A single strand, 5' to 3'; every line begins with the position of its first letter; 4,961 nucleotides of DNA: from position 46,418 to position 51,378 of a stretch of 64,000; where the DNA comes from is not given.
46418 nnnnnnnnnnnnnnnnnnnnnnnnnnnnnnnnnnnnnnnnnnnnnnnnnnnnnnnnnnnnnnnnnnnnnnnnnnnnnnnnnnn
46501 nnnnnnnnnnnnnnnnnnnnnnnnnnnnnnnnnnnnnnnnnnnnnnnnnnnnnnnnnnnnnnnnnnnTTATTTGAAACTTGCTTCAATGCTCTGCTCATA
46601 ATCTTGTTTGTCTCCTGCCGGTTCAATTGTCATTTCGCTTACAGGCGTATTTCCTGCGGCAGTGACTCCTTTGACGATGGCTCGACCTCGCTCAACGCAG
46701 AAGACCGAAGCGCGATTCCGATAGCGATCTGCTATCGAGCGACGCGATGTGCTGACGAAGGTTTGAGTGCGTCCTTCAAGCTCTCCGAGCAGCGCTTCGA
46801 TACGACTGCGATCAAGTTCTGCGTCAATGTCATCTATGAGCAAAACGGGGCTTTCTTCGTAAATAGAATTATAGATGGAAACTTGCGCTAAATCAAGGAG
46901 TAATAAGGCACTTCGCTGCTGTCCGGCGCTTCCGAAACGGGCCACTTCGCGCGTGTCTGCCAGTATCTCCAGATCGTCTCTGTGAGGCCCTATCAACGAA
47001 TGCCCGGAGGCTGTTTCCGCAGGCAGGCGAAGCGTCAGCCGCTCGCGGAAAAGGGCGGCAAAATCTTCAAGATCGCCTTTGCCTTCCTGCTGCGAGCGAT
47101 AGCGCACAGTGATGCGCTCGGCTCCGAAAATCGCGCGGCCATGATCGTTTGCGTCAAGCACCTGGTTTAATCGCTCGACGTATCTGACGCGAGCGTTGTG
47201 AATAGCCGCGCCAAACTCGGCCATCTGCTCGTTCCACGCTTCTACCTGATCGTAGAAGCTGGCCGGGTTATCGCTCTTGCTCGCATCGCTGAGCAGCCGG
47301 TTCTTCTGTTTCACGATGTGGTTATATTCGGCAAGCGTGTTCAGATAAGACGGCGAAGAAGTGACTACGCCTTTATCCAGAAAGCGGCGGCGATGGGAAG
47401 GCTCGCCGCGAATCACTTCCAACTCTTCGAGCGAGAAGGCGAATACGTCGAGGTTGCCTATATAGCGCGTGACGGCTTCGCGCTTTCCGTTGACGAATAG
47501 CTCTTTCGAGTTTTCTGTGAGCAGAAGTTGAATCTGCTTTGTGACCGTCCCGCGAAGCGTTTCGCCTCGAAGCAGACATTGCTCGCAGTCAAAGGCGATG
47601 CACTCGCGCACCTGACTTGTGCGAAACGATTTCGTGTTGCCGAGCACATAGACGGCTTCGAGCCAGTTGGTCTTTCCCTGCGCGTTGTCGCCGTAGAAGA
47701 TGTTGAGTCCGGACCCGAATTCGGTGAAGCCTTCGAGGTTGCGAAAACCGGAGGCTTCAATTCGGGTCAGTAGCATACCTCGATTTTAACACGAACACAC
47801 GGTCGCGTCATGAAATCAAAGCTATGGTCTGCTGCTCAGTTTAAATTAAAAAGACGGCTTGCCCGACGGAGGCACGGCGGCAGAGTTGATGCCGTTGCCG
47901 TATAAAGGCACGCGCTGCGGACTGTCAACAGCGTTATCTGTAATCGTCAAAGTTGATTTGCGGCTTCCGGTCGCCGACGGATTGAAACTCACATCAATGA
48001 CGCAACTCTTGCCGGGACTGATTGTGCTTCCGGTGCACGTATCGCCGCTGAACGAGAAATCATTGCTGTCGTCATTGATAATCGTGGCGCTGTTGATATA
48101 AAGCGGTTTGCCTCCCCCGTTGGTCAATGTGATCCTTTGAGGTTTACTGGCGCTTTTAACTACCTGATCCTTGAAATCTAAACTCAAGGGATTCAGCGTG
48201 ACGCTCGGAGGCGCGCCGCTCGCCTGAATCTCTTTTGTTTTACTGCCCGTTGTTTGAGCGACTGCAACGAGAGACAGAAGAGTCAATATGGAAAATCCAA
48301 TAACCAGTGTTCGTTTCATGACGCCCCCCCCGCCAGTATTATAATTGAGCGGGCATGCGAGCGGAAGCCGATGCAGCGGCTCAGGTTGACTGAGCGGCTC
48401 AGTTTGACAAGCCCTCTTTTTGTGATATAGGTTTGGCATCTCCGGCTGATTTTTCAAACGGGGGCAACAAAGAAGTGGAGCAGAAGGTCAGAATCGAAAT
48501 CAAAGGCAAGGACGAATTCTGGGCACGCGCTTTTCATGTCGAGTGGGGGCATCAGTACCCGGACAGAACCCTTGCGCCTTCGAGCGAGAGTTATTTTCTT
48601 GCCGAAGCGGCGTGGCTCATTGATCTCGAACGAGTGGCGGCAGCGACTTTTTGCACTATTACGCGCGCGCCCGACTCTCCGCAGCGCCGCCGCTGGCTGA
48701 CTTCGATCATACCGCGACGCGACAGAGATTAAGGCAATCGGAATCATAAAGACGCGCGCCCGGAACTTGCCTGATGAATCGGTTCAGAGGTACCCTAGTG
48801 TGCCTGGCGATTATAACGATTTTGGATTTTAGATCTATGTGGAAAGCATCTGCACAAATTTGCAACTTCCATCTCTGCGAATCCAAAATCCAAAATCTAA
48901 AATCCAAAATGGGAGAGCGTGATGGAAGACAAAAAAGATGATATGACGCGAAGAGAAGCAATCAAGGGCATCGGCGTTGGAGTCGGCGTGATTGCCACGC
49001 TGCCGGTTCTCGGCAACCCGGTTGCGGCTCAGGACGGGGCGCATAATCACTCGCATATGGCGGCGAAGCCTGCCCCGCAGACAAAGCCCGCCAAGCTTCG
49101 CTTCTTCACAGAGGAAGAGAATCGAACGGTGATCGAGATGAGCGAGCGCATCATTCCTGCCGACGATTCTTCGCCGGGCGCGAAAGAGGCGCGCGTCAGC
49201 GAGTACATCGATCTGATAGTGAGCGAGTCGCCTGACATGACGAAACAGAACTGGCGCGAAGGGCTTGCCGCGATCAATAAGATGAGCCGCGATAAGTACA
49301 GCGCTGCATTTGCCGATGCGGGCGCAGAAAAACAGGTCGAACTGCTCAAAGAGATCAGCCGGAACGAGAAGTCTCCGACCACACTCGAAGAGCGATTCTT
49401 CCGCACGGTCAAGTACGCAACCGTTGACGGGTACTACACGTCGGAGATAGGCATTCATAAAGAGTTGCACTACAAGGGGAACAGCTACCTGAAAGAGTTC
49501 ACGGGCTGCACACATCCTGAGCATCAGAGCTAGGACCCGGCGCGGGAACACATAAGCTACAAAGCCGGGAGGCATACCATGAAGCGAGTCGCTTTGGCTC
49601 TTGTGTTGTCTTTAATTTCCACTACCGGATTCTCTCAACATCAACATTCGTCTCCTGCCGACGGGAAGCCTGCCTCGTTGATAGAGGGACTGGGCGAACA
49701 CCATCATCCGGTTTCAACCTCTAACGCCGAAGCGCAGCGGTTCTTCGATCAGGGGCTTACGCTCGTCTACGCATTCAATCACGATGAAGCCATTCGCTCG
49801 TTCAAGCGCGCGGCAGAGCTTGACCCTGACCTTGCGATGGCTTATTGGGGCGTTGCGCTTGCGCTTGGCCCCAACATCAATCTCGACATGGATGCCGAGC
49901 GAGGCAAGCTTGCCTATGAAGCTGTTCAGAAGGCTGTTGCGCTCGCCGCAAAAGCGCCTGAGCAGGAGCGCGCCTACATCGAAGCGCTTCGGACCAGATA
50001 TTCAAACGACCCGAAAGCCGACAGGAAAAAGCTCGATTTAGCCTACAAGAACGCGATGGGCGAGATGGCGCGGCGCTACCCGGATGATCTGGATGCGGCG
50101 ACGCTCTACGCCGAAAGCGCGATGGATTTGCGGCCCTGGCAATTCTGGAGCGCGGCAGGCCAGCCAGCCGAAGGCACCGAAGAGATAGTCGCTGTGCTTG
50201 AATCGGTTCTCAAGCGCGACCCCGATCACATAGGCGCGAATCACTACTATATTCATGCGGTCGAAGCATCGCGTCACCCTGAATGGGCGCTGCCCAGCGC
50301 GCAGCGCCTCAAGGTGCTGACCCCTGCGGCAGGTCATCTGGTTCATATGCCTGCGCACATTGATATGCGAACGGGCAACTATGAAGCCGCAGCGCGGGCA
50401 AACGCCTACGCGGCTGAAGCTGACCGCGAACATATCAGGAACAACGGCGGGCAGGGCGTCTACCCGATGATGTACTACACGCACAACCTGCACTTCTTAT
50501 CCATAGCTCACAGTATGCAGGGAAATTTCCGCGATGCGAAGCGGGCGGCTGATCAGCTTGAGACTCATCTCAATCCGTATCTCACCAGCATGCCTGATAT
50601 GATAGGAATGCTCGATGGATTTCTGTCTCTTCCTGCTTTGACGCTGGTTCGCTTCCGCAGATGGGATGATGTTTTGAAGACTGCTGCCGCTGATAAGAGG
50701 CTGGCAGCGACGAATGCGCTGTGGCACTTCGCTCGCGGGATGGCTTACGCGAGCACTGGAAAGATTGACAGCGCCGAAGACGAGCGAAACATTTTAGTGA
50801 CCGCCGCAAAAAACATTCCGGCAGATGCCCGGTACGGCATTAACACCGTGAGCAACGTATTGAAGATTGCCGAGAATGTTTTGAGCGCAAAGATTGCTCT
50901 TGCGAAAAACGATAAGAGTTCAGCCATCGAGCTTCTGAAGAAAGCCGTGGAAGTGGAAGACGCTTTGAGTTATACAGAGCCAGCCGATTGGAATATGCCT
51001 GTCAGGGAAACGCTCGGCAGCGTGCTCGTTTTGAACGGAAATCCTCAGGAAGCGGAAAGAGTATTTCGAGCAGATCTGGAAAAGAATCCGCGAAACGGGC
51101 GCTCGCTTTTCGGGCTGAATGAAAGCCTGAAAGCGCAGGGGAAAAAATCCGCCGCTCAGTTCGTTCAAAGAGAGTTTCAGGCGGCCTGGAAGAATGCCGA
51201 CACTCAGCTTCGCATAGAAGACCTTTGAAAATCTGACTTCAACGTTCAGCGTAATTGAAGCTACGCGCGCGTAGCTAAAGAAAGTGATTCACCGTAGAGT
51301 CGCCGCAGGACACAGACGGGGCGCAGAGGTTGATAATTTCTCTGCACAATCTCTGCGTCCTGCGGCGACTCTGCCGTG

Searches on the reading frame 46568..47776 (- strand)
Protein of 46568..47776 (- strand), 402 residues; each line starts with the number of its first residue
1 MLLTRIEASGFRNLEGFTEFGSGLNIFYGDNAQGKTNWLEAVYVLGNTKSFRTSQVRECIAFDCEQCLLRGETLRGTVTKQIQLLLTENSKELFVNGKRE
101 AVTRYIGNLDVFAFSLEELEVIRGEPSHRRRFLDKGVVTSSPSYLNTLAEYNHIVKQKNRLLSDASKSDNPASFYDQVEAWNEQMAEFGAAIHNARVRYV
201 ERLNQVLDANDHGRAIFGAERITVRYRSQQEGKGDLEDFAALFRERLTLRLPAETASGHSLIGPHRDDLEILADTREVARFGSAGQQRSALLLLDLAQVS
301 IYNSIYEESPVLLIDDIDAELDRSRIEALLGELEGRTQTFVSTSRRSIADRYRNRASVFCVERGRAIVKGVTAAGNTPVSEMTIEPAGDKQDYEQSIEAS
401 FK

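Call 11: search_protein_families(library=pfam, proteins=[window:46568-47776:-], max_evalue=0.0001)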
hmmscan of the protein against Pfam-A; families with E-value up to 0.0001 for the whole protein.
window:46568-47776:- (402 aa): 2 families
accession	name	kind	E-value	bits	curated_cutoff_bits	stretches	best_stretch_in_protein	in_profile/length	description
PF02463.25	SMC_N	-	4.1e-16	59.5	40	1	3-364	2-217/220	RecF/RecN/SMC N terminal domain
PF13304.12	AAA_21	-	2.3e-06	28.3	27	1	24-338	1-292/304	AAA domain, putative AbiEii toxin, Type IV TA system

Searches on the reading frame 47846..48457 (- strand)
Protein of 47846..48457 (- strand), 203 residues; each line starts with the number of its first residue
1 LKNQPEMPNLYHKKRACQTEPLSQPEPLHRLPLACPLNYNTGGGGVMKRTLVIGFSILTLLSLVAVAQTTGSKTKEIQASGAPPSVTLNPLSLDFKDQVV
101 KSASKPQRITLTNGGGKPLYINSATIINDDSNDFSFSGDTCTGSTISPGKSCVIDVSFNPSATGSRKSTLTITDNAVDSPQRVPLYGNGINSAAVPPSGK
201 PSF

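Call 11: search_protein_families(library=pfam, proteins=[window:47846-48457:-], max_evalue=0.0001)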
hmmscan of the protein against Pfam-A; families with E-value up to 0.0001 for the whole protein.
window:47846-48457:- (203 aa): 4 families
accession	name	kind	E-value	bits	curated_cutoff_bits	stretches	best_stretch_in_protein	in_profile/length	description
PF22544.2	HYDIN_VesB_CFA65-like_Ig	-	1.3e-09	38.6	25.5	1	86-187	3-99/100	HYDIN/CFA65/VesB-like, Ig-like domain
PF15780.11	ASH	-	2.9e-09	37.4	27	1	89-180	6-96/98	Abnormal spindle-like microcephaly-assoc'd, ASPM-SPD-2-Hydin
PF22073.2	Cep192_D4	-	1.4e-08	35.3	35.5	1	86-189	4-111/112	Cep192 domain 4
PF07610.17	DUF1573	-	1.7e-06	28.4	26.1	1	100-188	14-97/98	Protein of unknown function (DUF1573)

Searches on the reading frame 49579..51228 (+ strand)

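Call 11: search_protein_families(library=pfam, proteins=[window:49579-51228:+], max_evalue=0.0001)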
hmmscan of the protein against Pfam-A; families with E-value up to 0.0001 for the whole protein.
window:49579-51228:+ (549 aa): 5 families
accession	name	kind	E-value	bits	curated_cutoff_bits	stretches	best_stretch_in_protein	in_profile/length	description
PF07719.23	TPR_2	-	2.5e-12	46.3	27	0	55-84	4-33/34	Tetratricopeptide repeat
PF13181.12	TPR_8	-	6.6e-09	35.7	25.7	0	58-84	7-33/34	Tetratricopeptide repeat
PF00515.34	TPR_1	-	9.9e-08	31.9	27.8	0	59-84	8-33/34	Tetratricopeptide repeat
PF13428.12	TPR_14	-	1.1e-06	29.2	23.5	0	478-511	6-39/44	Tetratricopeptide repeat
PF13414.12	TPR_11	-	9.4e-06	25.7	26.8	0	68-96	10-38/42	TPR repeat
